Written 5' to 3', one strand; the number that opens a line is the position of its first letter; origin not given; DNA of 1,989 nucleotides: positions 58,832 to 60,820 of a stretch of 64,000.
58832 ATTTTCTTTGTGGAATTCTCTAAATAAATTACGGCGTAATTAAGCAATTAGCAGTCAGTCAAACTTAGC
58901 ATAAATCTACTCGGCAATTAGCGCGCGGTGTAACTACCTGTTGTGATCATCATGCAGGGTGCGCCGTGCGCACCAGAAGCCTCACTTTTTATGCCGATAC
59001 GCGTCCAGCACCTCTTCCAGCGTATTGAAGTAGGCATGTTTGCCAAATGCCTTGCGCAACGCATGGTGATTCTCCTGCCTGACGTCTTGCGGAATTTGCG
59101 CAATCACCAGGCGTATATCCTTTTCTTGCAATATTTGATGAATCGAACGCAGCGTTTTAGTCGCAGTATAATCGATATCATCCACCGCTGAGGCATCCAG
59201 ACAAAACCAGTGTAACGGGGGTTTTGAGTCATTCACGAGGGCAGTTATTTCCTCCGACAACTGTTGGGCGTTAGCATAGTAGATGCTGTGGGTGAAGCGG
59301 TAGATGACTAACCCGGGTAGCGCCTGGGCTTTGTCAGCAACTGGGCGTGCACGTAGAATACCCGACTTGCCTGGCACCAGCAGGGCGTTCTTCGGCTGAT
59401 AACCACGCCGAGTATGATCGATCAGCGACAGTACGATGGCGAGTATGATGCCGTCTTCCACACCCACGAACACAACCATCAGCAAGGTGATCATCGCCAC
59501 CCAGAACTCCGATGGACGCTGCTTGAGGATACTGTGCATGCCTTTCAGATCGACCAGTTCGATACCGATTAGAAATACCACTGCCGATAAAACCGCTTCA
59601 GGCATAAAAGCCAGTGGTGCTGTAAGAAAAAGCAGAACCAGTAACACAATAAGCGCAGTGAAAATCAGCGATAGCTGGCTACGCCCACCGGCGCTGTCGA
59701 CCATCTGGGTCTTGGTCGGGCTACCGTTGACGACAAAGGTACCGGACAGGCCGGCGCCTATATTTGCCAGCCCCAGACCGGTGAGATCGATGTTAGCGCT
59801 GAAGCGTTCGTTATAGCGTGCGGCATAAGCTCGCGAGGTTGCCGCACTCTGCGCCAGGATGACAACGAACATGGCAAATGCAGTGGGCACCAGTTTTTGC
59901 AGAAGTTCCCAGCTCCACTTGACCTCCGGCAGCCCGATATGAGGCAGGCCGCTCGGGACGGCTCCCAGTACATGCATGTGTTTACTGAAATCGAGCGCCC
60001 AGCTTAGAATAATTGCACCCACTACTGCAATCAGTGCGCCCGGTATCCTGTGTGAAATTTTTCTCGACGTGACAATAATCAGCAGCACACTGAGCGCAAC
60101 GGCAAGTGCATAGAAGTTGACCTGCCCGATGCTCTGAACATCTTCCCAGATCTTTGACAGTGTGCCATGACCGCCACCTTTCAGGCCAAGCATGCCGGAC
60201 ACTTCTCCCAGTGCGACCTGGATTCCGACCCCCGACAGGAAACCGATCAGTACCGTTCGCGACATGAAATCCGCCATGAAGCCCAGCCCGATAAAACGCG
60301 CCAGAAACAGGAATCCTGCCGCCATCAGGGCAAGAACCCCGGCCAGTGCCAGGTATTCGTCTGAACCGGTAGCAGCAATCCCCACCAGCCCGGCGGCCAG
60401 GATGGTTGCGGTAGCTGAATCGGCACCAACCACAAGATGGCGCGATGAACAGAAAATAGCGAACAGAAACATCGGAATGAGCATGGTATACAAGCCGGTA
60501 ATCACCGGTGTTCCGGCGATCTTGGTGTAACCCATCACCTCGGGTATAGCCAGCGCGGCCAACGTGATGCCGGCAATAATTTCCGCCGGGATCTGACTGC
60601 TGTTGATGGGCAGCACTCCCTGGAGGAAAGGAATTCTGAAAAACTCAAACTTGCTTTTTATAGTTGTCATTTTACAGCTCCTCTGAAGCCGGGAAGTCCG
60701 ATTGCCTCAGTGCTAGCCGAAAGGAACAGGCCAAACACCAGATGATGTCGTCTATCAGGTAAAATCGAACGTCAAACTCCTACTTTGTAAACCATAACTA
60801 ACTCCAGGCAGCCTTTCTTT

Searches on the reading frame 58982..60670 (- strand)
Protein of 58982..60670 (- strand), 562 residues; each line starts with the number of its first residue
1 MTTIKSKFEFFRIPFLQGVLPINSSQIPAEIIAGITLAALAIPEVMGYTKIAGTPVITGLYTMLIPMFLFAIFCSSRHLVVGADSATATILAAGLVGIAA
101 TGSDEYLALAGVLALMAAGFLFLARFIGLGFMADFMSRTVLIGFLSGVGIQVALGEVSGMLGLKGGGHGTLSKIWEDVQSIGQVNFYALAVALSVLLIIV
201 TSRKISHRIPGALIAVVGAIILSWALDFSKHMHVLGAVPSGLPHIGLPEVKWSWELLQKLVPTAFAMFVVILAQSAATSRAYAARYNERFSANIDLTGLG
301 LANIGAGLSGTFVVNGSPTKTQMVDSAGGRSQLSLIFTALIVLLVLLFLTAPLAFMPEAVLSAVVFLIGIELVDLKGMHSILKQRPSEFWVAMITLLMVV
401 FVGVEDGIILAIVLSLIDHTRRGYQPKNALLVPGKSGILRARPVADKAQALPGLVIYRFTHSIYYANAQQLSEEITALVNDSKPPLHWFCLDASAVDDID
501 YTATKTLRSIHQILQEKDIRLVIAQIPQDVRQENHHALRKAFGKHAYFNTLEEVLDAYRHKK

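Call 81: search_protein_families(library=pfam, proteins=[window:58982-60670:-], max_evalue=0.00001)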
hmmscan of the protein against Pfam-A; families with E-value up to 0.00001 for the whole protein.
window:58982-60670:- (562 aa): 2 families
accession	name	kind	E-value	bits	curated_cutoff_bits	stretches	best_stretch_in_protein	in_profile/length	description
PF00916.26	Sulfate_transp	-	1.5e-78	264.7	23.2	1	30-395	4-380/380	Sulfate permease family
PF01740.26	STAS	-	1.1e-11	44.8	22.6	1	449-532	5-86/106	STAS domain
